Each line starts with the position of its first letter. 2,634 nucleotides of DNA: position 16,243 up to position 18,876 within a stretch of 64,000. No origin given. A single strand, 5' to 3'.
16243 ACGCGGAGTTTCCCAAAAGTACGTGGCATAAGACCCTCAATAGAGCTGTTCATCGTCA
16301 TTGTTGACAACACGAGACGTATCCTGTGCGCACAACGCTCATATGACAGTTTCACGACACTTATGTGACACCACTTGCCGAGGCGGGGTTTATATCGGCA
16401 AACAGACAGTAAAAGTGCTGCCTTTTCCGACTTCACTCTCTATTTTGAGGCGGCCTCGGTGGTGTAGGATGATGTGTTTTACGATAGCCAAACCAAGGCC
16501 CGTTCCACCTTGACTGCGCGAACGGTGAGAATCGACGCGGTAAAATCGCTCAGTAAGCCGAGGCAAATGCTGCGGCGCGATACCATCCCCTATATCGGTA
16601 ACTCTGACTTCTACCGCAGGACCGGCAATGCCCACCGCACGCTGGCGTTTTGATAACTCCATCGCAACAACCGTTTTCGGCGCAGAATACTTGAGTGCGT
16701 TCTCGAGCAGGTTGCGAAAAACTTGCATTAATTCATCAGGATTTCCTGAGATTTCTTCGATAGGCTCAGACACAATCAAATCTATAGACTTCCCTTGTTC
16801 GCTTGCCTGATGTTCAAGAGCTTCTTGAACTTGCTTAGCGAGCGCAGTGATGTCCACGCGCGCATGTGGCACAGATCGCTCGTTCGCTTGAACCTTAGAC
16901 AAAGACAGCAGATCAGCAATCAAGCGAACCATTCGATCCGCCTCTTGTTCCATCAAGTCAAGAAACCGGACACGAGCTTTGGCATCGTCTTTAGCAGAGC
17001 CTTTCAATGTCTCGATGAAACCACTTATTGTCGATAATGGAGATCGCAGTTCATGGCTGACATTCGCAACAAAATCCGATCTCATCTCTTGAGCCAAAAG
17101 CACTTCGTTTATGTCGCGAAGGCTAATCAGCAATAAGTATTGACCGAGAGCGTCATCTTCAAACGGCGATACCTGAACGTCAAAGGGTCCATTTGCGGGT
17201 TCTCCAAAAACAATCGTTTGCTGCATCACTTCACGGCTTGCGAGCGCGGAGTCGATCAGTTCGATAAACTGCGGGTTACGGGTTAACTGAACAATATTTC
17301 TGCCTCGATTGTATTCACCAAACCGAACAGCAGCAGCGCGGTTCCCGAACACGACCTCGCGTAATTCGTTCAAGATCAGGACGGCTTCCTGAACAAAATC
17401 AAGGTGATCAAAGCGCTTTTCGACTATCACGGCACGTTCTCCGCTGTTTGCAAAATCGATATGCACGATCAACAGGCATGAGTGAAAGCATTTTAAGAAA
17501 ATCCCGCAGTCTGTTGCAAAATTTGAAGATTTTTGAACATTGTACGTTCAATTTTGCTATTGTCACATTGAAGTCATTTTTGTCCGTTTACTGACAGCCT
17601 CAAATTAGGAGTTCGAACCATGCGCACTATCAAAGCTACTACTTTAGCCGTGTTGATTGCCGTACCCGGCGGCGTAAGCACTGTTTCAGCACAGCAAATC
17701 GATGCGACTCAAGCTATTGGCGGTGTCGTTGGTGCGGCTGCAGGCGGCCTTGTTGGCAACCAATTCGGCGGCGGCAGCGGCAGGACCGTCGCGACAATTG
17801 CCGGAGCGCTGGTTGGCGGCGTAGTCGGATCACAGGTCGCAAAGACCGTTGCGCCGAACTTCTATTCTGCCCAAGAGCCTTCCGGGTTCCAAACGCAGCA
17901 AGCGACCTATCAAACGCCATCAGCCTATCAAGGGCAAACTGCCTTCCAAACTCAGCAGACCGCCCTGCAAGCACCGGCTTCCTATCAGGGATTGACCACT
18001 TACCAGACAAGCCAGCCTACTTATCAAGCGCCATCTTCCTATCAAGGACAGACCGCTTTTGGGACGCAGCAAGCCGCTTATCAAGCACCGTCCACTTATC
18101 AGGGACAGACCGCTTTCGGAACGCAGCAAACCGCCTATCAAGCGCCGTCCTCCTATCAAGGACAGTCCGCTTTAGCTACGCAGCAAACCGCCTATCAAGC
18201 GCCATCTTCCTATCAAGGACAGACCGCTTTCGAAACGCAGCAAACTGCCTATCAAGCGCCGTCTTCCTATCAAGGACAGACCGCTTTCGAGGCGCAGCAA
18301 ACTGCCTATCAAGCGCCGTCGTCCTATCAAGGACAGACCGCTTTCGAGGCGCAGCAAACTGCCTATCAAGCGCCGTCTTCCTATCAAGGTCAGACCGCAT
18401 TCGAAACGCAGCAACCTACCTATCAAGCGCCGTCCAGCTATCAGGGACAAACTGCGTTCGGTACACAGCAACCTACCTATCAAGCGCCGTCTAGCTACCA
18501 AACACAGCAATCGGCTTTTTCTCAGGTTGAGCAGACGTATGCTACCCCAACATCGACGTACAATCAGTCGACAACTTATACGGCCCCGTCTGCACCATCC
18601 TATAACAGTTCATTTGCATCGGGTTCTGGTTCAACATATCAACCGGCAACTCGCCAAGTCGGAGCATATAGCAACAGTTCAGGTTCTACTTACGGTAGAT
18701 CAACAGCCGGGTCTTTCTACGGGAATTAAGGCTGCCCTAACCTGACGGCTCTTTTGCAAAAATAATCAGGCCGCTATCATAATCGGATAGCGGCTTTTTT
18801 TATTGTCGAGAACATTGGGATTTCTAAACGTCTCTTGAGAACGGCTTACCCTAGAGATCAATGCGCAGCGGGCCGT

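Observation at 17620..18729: Secreted glycine-zipper protein with about 11 tandem 19-residue Q/Y/S/A/T repeats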

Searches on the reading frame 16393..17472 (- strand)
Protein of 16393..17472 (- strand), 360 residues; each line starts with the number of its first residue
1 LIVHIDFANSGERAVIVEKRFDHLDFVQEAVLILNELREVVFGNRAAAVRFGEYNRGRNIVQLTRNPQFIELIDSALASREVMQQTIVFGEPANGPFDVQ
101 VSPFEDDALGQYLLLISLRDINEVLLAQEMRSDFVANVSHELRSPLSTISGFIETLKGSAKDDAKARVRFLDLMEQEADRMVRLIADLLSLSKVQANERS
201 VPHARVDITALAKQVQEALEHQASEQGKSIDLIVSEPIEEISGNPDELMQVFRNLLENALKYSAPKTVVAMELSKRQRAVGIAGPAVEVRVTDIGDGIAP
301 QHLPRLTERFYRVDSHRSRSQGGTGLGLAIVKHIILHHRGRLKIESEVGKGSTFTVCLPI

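Call 4: search_protein_families(library=pfam, proteins=[window:16393-17472:-], max_evalue=0.1)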
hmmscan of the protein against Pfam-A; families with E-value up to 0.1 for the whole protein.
window:16393-17472:- (360 aa): 4 families
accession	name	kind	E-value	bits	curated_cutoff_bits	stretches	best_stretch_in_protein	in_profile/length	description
PF02518.31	HATPase_c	-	4.3e-28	98.4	26.4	1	243-359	1-108/111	Histidine kinase-, DNA gyrase B-, and HSP90-like ATPase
PF00512.31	HisKA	-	1.5e-18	67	26.9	1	130-196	1-65/66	His Kinase A (phospho-acceptor) domain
PF13426.13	PAS_9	-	0.00044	20.9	27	1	29-123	2-103/103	PAS domain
PF14501.12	HATPase_c_5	-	0.026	14.9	22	1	247-347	5-91/102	GHKL domain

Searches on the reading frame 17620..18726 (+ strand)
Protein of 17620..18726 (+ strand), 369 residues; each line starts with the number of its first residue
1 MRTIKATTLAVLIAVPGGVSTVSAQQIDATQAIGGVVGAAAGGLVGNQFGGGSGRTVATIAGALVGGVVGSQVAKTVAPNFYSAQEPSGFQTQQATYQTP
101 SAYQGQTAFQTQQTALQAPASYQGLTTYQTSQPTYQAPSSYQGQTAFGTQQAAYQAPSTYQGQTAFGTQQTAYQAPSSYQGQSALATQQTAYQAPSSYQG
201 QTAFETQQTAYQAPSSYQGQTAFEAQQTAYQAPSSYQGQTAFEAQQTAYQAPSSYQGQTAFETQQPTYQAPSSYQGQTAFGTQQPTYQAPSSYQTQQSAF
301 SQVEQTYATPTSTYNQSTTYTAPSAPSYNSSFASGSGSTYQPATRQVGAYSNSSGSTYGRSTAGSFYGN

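Call 4: search_protein_families(library=pfam, proteins=[window:17620-18726:+], max_evalue=0.1)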
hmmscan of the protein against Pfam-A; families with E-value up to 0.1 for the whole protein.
window:17620-18726:+ (369 aa): 3 families
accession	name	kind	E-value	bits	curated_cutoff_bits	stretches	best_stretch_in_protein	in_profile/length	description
PF05433.20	Rick_17kDa_Anti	-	7.5e-10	39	24.2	1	33-73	1-42/43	Glycine zipper 2TM domain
PF13488.11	Gly-zipper_Omp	-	0.00011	22.5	25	1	33-74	1-43/46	Glycine zipper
PF13441.11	Gly-zipper_YMGG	-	0.036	14.2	28.9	1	32-71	4-44/45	YMGG-like Gly-zipper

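Call 5: search_protein_families(library=ncbifam, proteins=[window:17620-18726:+], max_evalue=0.1)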
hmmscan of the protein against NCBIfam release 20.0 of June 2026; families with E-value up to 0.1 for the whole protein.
window:17620-18726:+ (369 aa): 3 families
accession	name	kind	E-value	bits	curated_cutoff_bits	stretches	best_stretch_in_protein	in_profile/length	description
NF008437.0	PRK11280.1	equivalog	1.7e-14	54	99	1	27-78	66-117/179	hypothetical protein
NF053611.1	YiaD_Gzip_OmpA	equivalog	1.9e-05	24.5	175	1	10-118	5-115/206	YiaD family glycine zipper/OmpA-like lipoprotein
NF053524.1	thylo_ssl2009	equivalog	0.02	15.6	58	1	60-101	12-52/90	ssl2009 family thylakoid membrane protein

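Call 7: find_homologous_proteins(query=window:17620-18726:+)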
Query window:17620-18726:+ (369 aa): 4 proteins with E <= 0.001 among 8000 candidates.
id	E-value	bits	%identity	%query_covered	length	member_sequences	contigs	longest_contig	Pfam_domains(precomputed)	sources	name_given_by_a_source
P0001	2.9e-7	48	75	8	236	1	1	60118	PF13441.13,PF05433.21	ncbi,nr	ncbi:MAG: glycine zipper 2TM domain-containing protein [Rhodoferax sp.]|nr:glycine zipper 2TM domain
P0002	7.5e-6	44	31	33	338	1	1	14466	PF13441.13,PF05433.21,PF13488.12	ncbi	-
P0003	1.2e-4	40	69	11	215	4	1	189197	PF05433.21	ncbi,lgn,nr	ncbi:MAG: hypothetical protein JWQ90_77 [Hydrocarboniphaga sp.]|nr:hypothetical protein [Hydrocarbon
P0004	9.8e-4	37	85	4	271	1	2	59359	PF05433.21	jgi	jgi:outer membrane lipoprotein SlyB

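Call 9: find_encoding_contigs(protein=window:17620-18726:+, flank=6000, max_places=10)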
Protein window:17620-18726:+ (369 aa): no gene with exactly this product is on record in the collection.

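Call 11: find_related_loci(query=window:17620-18726:+, collection=genome_contigs, flank=8000)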
Query window:17620-18726:+ (369 aa) in genome_contigs; peptide patterns used: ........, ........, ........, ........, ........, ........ (x = any residue, [..] = any of these).
116 stretches matched a pattern; 1 encode a relative of the query (tblastn E <= 1e-3); 1 distinct loci.
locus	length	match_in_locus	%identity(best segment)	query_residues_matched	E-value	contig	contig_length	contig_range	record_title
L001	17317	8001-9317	70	1-369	4e-154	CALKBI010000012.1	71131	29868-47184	MAG: uncultured Neomegalonema sp. isolate R1_Bin_METABAT__255_1 genome assembly, contig: c_000002645615, whole genome sh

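Call 19: search_protein_representatives(protein=window:17620-18726:+)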
Query: 369 residues. Proteins with E-value up to 0.001 (for the whole library): 1439; up to 1e-10: 4; up to 1e-30: 0. The best 150 are listed.
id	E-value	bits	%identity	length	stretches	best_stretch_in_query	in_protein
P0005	4.0e-14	69.1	25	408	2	78-278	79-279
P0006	2.6e-12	63.2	47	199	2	26-77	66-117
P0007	2.0e-11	60.3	28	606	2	98-318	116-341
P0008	3.8e-11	59.4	45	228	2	31-77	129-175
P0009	8.0e-10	55.0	43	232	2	19-83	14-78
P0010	1.0e-09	54.7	56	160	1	28-79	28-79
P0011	1.5e-09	54.1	38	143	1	7-112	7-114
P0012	2.2e-09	53.6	39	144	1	4-116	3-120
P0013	4.2e-09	52.6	46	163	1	28-96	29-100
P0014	5.0e-09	52.4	40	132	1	6-82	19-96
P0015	6.9e-09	51.9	47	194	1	29-103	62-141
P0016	1.1e-08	51.3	35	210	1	22-156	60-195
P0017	1.3e-08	51.0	46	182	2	30-98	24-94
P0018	1.7e-08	50.6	50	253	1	23-94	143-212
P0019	1.7e-08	50.6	35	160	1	26-125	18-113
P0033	8.2e-08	48.4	36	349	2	1-162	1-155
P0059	2.3e-07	47.0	43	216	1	10-190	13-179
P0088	5.6e-07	45.6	36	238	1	9-202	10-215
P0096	6.7e-07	45.4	42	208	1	14-158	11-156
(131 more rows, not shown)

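Call 21: search_solved_structures(query=window:17620-18726:+, max_evalue=1, show_alignments=2)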
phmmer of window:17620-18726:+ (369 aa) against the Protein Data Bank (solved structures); distinct sequences matched with E-value up to 1: 2.
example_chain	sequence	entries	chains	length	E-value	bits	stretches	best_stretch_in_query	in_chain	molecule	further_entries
7ojf_A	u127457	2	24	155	3e-07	33.4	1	19-75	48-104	Outer membrane lipoprotein slyB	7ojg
8jbw_A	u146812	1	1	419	0.17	14.4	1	296-343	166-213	4-hydroxyphenylpyruvate dioxygenase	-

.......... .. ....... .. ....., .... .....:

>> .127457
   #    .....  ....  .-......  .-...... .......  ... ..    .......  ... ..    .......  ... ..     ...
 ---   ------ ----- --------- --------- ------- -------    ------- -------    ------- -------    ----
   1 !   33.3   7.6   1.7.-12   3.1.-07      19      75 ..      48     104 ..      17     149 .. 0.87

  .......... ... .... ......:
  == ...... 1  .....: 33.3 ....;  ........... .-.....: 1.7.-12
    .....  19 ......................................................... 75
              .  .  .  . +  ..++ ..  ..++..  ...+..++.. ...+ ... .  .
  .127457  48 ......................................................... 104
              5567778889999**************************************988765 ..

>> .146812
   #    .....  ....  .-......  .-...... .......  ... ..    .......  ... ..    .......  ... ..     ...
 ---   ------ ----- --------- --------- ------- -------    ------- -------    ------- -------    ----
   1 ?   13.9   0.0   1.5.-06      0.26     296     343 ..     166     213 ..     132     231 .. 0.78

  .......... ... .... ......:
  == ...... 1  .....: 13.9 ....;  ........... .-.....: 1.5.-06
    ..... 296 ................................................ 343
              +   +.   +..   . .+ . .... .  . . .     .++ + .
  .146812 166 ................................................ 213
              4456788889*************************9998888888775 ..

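Call 22: find_homologous_proteins(query=window:17620-18726:+, region=297-369, max_evalue=0.01)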
Query window:17620-18726:+, residues 297-369: 69 candidates shared short words with the query, none scored E <= 0.01.

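Call 23: find_related_loci(query=window:17620-18726:+, collection=metagenome_contigs, flank=6000)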
Query window:17620-18726:+ (369 aa) in metagenome_contigs; peptide patterns used: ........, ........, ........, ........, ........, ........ (x = any residue, [..] = any of these).
98 stretches matched a pattern, but none encodes a relative of the query by tblastn (E <= 1e-3).

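Call 41: predict_structure(alignment_id=A1)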
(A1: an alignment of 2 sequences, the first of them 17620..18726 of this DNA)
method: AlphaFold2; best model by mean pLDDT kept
length: 369 residues; sequences in the alignment: 2
mean_pLDDT: 48.9   pTM: 0.39
mean pLDDT of the five models: 48.9, 46.9, 42.8, 42.7, 41.8
residues with pLDDT >= 90: 0; 70-90: 12; 50-70: 179; < 50: 178
segments of 3 or more residues with pLDDT < 50: 1-34, 52-58, 69-102, 110-117, 129-131, 291-369
pLDDT, mean of each block of 10 residues (from residue 1): 31 29 36 50 51 49 50 42 34 39 51 47 55 55 61 58 61 58 57 62 60 64 62 68 64 68 62 65 58 45 29 29 29 30 32 31 34
secondary structure, 60 per line:
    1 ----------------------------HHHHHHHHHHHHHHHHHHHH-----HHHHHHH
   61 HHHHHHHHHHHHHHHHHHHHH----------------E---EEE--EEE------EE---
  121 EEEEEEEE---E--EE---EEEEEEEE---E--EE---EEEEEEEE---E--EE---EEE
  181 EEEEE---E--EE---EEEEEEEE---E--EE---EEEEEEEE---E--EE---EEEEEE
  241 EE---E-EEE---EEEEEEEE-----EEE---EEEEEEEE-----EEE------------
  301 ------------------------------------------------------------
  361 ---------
elements in order: H29-48 H54-81 E102-104 E107-109 E121-128 E140-147 E159-166 E178-185 E197-204 E216-223 E235-242 E248-250 E254-261 E267-269 E273-280 E286-288

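Call 45: fold_search(model_id=the predicted structure, library=pdb)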
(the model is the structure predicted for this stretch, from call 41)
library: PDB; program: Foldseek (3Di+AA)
matches with E <= 10: 127; with E <= 0.001: 0
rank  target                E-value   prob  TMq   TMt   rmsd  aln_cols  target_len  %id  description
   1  6p83_C                1.3e-02  0.69  0.16  0.17  11.7       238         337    5  E.coli LpxD in complex with compound 1o (released 2019-08-28)
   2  2v0h                  4.5e-02  0.38  0.15  0.13  11.7       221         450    5  Characterization of Substrate Binding and Catalysis of the Potential Antibacterial Target N-acetylglucosamine-1-phosphat (released 2008-01-15)
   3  3pmo                  1.0e-01  0.16  0.14  0.14  11.5       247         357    8  The structure of LpxD from Pseudomonas aeruginosa at 1.3 A resolution (released 2011-07-27)
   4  6ge9                  1.1e-01  0.57  0.18  0.15  13.4       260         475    6  Structure of Mycobacterium tuberculosis GlmU bound to Glc-1P and Ac-CoA (released 2018-05-02)
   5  2v0j                  1.3e-01  0.15  0.13  0.11  11.9       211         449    7  Characterization of Substrate Binding and Catalysis of the Potential Antibacterial Target N-acetylglucosamine-1-phosphat (released 2008-01-15)
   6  4eqy_C                1.3e-01  0.47  0.15  0.19  12.2       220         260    8  Crystal structure of Acyl-[acyl-carrier-protein]--UDP-N-acetylglucosamine O-acyltransferase from Burkholderia thailand (released 2012-05-16)
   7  5vmk_C                1.3e-01  0.12  0.11  0.11  13.8       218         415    8  Crystal structure of a bifunctional GlmU UDP-N-acetylglucosamine diphosphorylase/glucosamine-1- phosphate N-acetyltran (released 2017-05-24)
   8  1hv9_B                1.5e-01  0.16  0.13  0.11  12.6       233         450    9  STRUCTURE OF E. COLI GLMU: ANALYSIS OF PYROPHOSPHORYLASE AND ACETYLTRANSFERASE ACTIVE SITES (released 2001-02-21)
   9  2oi6_B                1.7e-01  0.33  0.15  0.13  11.7       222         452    7  E. coli GlmU- Complex with UDP-GlcNAc, CoA and GlcN-1-PO4 (released 2007-06-19)
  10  8cu9                  1.7e-01  0.18  0.13  0.12  13.5       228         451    7  Crystal Structure of Bifunctional protein GlmU from Klebsiella pneumoniae subsp. pneumoniae (released 2022-05-25)
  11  3ou9                  1.8e-01  0.18  0.10  0.14  11.8       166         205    8  Crystal structure of gamma-carbonic anhydrase W19F mutant from Methanosarcina thermophila (released 2011-10-26)
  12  3fs8_A                1.8e-01  0.14  0.12  0.15  11.8       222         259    5  Crystal structure of QdtC, the dTDP-3-amino-3,6-dideoxy-D-glucose N-acetyl transferase from Thermoanaerobacterium ther (released 2009-02-17)
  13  4aa7_A                2.3e-01  0.15  0.14  0.18  12.1       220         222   10  E.coli GlmU in complex with an antibacterial inhibitor (released 2012-08-15)
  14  4e6t_B                2.7e-01  0.11  0.13  0.14  13.1       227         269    7  Structure of LpxA from Acinetobacter baumannii at 1.8A resolution (P212121 form) (released 2012-12-12)
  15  2oi6_A                2.9e-01  0.38  0.17  0.15  11.6       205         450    8  E. coli GlmU- Complex with UDP-GlcNAc, CoA and GlcN-1-PO4 (released 2007-06-19)
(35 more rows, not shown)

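Call 72: search_protein_families(library=pfam, proteins=[L001:8262-9059:+], max_evalue=10)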
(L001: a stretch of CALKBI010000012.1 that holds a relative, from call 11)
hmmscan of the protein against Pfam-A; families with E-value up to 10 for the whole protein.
L001:8262-9059:+ (266 aa): 2 families
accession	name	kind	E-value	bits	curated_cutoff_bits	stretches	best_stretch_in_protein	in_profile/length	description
PF09314.17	DUF1972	-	0.57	10.2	25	0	50-101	12-63/186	Domain of unknown function (DUF1972)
PF11735.13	CAP59_mtransfer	-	1.6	8.8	28.8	0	144-144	196-196/242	Cryptococcal mannosyltransferase 1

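Call 79: search_protein_families(library=pfam, proteins=[P0096, P0011, P0013, P0010, P0088, P0059, P0033], max_evalue=0.01)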
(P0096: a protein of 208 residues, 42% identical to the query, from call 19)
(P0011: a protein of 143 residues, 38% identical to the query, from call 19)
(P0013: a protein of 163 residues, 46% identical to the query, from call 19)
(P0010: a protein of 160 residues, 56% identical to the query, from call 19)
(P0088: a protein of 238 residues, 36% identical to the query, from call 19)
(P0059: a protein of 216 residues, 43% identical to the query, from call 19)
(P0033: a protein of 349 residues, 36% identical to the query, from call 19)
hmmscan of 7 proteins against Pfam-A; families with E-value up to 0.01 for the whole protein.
P0096 (208 aa): 2 families
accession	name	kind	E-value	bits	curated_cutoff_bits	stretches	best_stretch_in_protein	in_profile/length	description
PF05433.20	Rick_17kDa_Anti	-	1.5e-06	28.4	24.2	1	31-70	1-41/43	Glycine zipper 2TM domain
PF13488.11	Gly-zipper_Omp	-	2e-05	24.8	25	1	31-72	1-43/46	Glycine zipper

P0011 (143 aa): 2 families
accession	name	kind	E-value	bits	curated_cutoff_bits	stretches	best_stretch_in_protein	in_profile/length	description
PF05433.20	Rick_17kDa_Anti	-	3.4e-05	24.1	24.2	1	36-72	2-39/43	Glycine zipper 2TM domain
PF13441.11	Gly-zipper_YMGG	-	0.00029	20.9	28.9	1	32-73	2-44/45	YMGG-like Gly-zipper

P0013 (163 aa): 4 families
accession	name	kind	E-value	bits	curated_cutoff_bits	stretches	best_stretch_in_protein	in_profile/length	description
PF05433.20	Rick_17kDa_Anti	-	1.8e-10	41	24.2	1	34-75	1-43/43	Glycine zipper 2TM domain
PF16998.10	17kDa_Anti_2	-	8.7e-07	29.2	26.6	1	81-160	32-111/116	17 kDa outer membrane surface antigen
PF13488.11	Gly-zipper_Omp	-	1e-06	29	25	1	38-81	1-45/46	Glycine zipper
PF13441.11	Gly-zipper_YMGG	-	0.00032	20.8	28.9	1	26-73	1-45/45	YMGG-like Gly-zipper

P0010 (160 aa): 5 families
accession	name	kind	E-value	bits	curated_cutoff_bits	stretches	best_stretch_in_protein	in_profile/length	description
PF05433.20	Rick_17kDa_Anti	-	6.6e-09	36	24.2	1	34-74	2-43/43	Glycine zipper 2TM domain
PF16998.10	17kDa_Anti_2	-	1.7e-08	34.8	26.6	1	62-157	13-109/116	17 kDa outer membrane surface antigen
PF13488.11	Gly-zipper_Omp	-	1.3e-06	28.6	25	1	37-80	1-45/46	Glycine zipper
PF13441.11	Gly-zipper_YMGG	-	0.00028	21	28.9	1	33-74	5-43/45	YMGG-like Gly-zipper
PF05818.17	TraT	-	0.0046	17.2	31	1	25-96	78-147/214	Enterobacterial TraT complement resistance protein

P0088 (238 aa): 3 families
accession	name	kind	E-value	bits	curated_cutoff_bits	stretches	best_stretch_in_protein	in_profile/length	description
PF05433.20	Rick_17kDa_Anti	-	5.2e-08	33.1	24.2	1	37-75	2-41/43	Glycine zipper 2TM domain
PF13441.11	Gly-zipper_YMGG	-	7.6e-05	22.8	28.9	1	33-73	2-39/45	YMGG-like Gly-zipper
PF13488.11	Gly-zipper_Omp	-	0.00013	22.3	25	1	37-76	2-38/46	Glycine zipper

P0059 (216 aa): 3 families
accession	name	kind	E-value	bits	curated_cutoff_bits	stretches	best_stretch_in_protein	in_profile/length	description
PF05433.20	Rick_17kDa_Anti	-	3e-06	27.5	24.2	1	35-75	1-42/43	Glycine zipper 2TM domain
PF13488.11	Gly-zipper_Omp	-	0.00023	21.5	25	1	35-79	1-42/46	Glycine zipper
PF13441.11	Gly-zipper_YMGG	-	0.0092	16.1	28.9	0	32-77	2-44/45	YMGG-like Gly-zipper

P0033 (349 aa): 4 families
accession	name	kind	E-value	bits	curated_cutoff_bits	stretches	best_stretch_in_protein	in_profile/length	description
PF05433.20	Rick_17kDa_Anti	-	6.6e-16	58.4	24.2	2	154-195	1-43/43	Glycine zipper 2TM domain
PF13488.11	Gly-zipper_Omp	-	3.2e-05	24.2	25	1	154-195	1-43/46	Glycine zipper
PF05818.17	TraT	-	3.6e-05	24.1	31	1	148-197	83-133/214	Enterobacterial TraT complement resistance protein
PF04391.17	DUF533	-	0.00072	19.6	29.6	0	30-86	5-62/178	Protein of unknown function (DUF533)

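Call 80: find_related_loci(query=A6, collection=metagenome_contigs, flank=5000)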
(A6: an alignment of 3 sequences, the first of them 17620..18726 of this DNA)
Query A6 (369 aa) in metagenome_contigs; peptide patterns used: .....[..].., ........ (x = any residue, [..] = any of these).
186 stretches matched a pattern, but none encodes a relative of the query by tblastn (E <= 1e-3).

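Call 81: list_cluster_members(proteins=[P0275, L001:8001-9317:+, window:17620-18726:+])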
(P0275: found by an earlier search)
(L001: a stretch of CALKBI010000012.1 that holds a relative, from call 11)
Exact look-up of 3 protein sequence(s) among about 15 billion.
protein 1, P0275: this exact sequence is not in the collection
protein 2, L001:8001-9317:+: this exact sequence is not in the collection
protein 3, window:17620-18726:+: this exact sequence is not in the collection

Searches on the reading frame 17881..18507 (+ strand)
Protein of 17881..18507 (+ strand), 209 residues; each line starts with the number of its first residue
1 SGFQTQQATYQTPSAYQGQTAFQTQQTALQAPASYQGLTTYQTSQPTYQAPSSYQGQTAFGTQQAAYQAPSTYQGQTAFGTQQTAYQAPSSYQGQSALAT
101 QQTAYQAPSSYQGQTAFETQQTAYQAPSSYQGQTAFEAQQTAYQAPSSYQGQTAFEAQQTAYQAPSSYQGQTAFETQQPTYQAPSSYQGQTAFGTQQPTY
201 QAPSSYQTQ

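Call 57: predict_structure(alignment_id=A4)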
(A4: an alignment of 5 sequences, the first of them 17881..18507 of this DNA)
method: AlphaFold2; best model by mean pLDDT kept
length: 209 residues; sequences in the alignment: 5
mean_pLDDT: 64.2   pTM: 0.51
mean pLDDT of the five models: 64.2, 62.5, 60.7, 59.4, 53.6
residues with pLDDT >= 90: 0; 70-90: 25; 50-70: 178; < 50: 6
segments of 3 or more residues with pLDDT < 50: none
pLDDT, mean of each block of 10 residues (from residue 1): 57 64 60 65 63 68 64 69 65 70 66 69 67 68 67 64 66 62 65 56 53
secondary structure, 60 per line:
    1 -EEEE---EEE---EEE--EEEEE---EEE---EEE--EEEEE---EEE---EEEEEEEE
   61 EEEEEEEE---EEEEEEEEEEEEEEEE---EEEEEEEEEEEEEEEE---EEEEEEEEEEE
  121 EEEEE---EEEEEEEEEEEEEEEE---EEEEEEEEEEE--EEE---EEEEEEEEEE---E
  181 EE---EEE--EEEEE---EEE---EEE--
elements in order: E2-5 E9-11 E15-17 E20-24 E28-30 E34-36 E39-43 E47-49 E53-68 E72-87 E91-106 E110-125 E129-144 E148-158 E161-163 E167-176 E180-182 E186-188 E191-195 E199-201 E205-207

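Call 61: fold_search(model_id=the predicted structure, library=pdb)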
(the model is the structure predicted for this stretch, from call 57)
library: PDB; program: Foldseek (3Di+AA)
matches with E <= 10: 329; with E <= 0.001: 0
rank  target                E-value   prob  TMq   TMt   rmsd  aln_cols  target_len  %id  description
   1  1g95                  2.3e-02  0.57  0.21  0.13  11.5       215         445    8  CRYSTAL STRUCTURE OF S.PNEUMONIAE GLMU, APO FORM (released 2001-05-22)
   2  5jxx_B                3.2e-02  0.28  0.17  0.15  11.8       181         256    8  Crystal structure of UDP-N-acetylglucosamine O-acyltransferase (LpxA) from Moraxella catarrhalis RH4. (released 2017-06-14)
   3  1g97                  3.4e-02  0.30  0.19  0.12  11.5       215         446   11  S.PNEUMONIAE GLMU COMPLEXED WITH UDP-N-ACETYLGLUCOSAMINE AND MG2+ (released 2001-05-22)
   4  4e75_A                3.7e-02  0.20  0.19  0.15  12.1       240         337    8  Structure of LpxD from Acinetobacter baumannii at 2.85A resolution (P21 form) (released 2013-01-16)
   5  7kr9                  3.7e-02  0.18  0.18  0.11  11.8       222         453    8  Bifunctional enzyme GlmU bound to Zn(II) (released 2021-12-01)
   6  8cu9                  4.9e-02  0.15  0.17  0.13  12.9       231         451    8  Crystal Structure of Bifunctional protein GlmU from Klebsiella pneumoniae subsp. pneumoniae (released 2022-05-25)
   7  4ihg_D                6.0e-02  0.12  0.14  0.12  12.6       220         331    4  Chasing Acyl Carrier Protein Through a Catalytic Cycle of Lipid A Production (released 2013-11-13)
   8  6ge9                  6.3e-02  0.16  0.16  0.11  13.7       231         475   10  Structure of Mycobacterium tuberculosis GlmU bound to Glc-1P and Ac-CoA (released 2018-05-02)
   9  2v0j                  7.0e-02  0.33  0.21  0.12  12.9       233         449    4  Characterization of Substrate Binding and Catalysis of the Potential Antibacterial Target N-acetylglucosamine-1-phosphat (released 2008-01-15)
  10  1hv9_B                9.1e-02  0.14  0.17  0.11  12.8       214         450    8  STRUCTURE OF E. COLI GLMU: ANALYSIS OF PYROPHOSPHORYLASE AND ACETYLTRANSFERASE ACTIVE SITES (released 2001-02-21)
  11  9dqf                  1.0e-01  0.18  0.18  0.12  12.1       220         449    9  Crystal structure of bifunctional GlmU from Staphylococcus aureus NCTC 8325 complexed with acetyl CoA and citrate (released 2025-05-14)
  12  3hsq_A                1.0e-01  0.15  0.15  0.13  12.1       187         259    8  Structural Basis for the Sugar Nucleotide and Acyl Chain Selectivity of Leptospira interrogans LpxA (released 2009-09-01)
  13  1hv9_A                1.0e-01  0.11  0.18  0.12  12.3       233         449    8  STRUCTURE OF E. COLI GLMU: ANALYSIS OF PYROPHOSPHORYLASE AND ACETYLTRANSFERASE ACTIVE SITES (released 2001-02-21)
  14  5jxx_A                1.1e-01  0.18  0.16  0.14  12.0       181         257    7  Crystal structure of UDP-N-acetylglucosamine O-acyltransferase (LpxA) from Moraxella catarrhalis RH4. (released 2017-06-14)
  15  4aaw                  1.1e-01  0.18  0.21  0.13  12.0       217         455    8  S.pneumoniae GlmU in complex with an antibacterial inhibitor (released 2012-02-15)
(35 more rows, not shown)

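Call 72: search_protein_families(library=pfam, proteins=[window:17881-18507:+], max_evalue=10)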
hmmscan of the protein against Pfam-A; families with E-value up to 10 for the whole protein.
window:17881-18507:+ (209 aa): 2 families
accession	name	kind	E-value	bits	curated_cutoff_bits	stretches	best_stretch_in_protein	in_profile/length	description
PF11735.13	CAP59_mtransfer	-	0.31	11.1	28.8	1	112-152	183-223/242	Cryptococcal mannosyltransferase 1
PF11018.13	Cuticle_3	-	6.4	7.4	27.1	0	103-193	50-158/181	Pupal cuticle protein C1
